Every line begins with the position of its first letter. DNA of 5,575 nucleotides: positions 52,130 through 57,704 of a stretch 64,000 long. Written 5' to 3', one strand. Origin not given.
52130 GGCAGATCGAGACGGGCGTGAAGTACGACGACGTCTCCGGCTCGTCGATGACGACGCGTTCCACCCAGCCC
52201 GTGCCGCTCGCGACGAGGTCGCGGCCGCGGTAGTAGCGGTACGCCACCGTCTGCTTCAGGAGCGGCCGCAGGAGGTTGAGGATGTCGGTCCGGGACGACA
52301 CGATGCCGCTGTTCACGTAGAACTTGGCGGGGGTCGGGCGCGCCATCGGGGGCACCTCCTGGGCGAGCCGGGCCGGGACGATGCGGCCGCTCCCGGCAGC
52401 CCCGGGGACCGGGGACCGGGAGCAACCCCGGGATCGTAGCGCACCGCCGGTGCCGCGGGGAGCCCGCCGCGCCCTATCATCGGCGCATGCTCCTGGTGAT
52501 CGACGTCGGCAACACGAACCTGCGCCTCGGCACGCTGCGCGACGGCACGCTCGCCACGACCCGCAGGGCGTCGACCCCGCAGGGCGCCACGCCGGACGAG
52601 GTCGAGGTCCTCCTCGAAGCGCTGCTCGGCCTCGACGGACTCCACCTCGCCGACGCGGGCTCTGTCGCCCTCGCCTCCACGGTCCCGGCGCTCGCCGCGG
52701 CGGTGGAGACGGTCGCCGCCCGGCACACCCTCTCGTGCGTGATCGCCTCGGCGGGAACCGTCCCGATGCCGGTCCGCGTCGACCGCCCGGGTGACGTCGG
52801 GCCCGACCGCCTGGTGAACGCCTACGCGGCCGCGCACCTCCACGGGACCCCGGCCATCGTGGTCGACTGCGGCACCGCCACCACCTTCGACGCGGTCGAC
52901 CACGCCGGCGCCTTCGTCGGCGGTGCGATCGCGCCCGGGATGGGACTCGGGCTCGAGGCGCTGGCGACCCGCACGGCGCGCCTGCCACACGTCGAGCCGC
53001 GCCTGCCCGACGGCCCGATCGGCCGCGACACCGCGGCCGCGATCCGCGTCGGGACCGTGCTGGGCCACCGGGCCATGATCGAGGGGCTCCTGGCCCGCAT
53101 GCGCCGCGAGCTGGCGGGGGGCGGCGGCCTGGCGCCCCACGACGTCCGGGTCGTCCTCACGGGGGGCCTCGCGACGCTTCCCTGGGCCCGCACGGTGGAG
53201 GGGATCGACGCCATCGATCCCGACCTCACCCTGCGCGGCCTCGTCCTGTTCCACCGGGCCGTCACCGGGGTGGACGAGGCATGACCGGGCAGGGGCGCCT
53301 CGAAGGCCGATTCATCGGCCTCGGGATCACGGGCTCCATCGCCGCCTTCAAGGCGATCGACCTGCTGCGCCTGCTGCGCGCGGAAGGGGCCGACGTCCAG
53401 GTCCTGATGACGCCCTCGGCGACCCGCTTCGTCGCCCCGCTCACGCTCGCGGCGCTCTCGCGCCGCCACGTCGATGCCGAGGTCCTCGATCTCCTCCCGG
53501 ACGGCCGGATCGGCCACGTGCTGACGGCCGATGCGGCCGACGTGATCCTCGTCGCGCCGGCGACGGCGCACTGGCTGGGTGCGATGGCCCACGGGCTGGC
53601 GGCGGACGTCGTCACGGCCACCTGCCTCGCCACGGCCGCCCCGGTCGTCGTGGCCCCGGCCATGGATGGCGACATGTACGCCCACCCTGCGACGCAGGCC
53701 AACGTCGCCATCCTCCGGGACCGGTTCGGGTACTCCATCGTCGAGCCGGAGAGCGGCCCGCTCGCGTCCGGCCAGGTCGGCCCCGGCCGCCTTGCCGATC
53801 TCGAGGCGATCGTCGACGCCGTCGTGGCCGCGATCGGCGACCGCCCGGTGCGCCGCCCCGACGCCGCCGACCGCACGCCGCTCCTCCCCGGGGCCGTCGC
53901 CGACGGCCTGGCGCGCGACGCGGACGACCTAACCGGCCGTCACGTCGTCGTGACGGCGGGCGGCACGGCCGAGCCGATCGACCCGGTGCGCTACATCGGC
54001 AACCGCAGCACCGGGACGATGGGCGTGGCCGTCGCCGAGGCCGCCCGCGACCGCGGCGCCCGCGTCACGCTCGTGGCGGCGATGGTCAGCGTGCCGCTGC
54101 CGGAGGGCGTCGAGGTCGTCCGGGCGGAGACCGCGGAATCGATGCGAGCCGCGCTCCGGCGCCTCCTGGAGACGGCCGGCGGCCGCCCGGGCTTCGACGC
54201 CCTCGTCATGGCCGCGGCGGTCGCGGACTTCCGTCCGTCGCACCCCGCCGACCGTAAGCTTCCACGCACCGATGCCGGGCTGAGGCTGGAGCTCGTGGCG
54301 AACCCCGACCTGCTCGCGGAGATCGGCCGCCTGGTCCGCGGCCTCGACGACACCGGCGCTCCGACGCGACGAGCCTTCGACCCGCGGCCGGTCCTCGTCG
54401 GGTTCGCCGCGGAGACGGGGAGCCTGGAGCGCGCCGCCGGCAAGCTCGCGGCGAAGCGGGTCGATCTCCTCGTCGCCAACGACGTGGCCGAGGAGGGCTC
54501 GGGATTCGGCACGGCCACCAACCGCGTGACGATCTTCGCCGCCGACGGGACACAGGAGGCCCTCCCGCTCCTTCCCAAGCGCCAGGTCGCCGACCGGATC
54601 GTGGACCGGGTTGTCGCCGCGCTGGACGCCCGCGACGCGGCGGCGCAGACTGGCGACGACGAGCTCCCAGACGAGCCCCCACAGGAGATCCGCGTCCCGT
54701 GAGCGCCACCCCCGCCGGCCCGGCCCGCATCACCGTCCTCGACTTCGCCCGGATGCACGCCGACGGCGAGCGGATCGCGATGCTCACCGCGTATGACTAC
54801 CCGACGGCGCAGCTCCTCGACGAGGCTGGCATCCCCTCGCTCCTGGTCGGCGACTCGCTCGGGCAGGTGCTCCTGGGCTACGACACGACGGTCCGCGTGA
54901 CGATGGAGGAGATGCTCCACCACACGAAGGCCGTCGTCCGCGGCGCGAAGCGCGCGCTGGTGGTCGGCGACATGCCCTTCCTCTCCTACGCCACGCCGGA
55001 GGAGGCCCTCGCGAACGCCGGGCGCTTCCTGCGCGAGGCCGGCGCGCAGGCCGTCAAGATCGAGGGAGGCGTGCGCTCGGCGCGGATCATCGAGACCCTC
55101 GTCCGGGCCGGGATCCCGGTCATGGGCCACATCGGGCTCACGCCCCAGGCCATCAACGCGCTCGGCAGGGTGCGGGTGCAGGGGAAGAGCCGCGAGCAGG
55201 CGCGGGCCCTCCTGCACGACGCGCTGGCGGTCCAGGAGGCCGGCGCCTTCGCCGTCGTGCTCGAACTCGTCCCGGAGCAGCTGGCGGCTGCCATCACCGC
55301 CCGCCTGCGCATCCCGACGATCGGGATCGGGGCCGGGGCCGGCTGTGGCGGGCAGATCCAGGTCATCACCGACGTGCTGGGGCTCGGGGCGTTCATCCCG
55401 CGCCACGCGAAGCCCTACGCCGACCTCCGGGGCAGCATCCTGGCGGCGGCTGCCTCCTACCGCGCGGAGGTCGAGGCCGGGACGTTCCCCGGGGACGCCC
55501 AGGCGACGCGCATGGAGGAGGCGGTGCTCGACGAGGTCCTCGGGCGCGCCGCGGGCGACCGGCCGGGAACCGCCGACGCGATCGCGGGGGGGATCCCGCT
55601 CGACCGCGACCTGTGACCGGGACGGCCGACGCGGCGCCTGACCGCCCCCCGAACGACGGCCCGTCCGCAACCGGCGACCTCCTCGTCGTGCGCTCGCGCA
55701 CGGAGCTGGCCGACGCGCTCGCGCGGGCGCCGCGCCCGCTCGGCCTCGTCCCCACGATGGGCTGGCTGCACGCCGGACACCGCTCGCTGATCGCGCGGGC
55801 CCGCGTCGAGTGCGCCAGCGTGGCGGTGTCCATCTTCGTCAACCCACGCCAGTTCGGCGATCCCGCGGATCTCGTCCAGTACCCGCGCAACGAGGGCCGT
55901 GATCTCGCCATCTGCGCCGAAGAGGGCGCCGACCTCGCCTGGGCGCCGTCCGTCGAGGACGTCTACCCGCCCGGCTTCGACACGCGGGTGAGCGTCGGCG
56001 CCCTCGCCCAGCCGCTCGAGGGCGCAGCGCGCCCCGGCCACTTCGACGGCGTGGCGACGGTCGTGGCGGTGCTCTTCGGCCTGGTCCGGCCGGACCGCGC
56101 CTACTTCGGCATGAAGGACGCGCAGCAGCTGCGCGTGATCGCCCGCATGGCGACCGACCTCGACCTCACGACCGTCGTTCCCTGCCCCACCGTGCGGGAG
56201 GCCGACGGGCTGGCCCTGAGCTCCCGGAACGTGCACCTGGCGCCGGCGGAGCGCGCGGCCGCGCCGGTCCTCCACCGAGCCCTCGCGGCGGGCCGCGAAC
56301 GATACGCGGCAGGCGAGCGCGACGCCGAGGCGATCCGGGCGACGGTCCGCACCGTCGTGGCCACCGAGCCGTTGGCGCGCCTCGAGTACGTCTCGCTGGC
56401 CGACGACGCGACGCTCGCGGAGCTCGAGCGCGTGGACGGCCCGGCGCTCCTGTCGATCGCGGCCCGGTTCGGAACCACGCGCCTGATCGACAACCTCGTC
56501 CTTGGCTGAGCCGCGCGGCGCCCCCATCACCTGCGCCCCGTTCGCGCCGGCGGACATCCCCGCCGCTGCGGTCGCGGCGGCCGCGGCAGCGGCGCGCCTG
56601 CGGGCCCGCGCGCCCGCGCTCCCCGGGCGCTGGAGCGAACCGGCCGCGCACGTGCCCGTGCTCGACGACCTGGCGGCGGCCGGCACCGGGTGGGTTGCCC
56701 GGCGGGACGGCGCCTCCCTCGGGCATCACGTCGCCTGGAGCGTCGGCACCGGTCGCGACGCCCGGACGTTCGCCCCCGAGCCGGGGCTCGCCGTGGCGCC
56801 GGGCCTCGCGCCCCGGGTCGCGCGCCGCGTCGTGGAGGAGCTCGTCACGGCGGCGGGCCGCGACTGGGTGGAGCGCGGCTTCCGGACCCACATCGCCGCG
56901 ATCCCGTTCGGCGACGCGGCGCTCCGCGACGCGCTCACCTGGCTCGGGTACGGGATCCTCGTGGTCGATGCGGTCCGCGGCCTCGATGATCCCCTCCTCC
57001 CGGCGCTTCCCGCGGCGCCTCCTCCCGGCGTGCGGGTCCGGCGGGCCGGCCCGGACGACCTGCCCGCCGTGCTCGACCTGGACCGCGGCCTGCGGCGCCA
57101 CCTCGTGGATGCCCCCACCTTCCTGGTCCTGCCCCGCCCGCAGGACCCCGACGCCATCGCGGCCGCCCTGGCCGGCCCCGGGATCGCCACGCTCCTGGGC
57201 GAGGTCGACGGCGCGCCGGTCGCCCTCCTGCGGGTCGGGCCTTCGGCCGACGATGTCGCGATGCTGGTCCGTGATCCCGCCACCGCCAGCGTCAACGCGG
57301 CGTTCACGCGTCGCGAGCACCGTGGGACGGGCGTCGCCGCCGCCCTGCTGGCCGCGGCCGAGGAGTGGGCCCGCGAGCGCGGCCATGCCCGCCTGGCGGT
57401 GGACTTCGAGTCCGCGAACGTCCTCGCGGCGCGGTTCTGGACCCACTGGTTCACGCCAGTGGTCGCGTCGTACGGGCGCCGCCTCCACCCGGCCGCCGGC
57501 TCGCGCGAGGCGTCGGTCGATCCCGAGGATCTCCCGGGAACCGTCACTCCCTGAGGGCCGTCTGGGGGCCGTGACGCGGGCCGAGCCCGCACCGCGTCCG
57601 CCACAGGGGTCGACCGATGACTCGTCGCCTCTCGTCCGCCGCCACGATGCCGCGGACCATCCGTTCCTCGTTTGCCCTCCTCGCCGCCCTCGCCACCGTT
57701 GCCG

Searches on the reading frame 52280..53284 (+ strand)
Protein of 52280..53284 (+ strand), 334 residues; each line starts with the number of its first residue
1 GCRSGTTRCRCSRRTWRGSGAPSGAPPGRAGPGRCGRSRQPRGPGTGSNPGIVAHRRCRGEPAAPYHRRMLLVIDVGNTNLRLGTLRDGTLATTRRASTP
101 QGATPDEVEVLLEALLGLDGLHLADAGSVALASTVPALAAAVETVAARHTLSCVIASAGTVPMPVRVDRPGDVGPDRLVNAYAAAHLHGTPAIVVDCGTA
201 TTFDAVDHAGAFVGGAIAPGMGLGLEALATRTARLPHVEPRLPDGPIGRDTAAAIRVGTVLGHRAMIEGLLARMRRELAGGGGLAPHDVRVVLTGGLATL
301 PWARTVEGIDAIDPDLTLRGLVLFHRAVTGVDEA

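Call 88: search_protein_families(library=pfam, proteins=[window:52280-53284:+], max_evalue=0.00001)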
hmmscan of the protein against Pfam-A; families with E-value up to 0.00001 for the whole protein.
window:52280-53284:+ (334 aa): 1 family
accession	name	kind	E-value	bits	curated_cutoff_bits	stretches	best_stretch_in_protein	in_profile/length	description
PF03309.20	Pan_kinase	-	1.6e-51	175.5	24.7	1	71-272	1-204/205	Type III pantothenate kinase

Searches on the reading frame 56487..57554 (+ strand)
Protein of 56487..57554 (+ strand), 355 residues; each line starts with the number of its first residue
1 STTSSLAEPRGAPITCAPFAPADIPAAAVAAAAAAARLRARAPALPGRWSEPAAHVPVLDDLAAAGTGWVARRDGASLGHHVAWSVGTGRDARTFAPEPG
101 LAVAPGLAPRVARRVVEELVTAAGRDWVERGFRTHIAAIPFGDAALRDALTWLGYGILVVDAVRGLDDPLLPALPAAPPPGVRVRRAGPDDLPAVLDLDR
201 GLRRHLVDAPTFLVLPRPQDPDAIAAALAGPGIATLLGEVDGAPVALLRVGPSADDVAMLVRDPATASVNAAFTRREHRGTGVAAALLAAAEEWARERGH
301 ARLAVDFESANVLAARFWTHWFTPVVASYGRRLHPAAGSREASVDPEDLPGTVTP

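Call 88: search_protein_families(library=pfam, proteins=[window:56487-57554:+], max_evalue=0.00001)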
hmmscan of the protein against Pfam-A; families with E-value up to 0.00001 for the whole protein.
window:56487-57554:+ (355 aa): 1 family
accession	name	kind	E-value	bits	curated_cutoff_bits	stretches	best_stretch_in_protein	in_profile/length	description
PF00583.31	Acetyltransf_1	-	5e-11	43.3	20.7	1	227-318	28-111/116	Acetyltransferase (GNAT) family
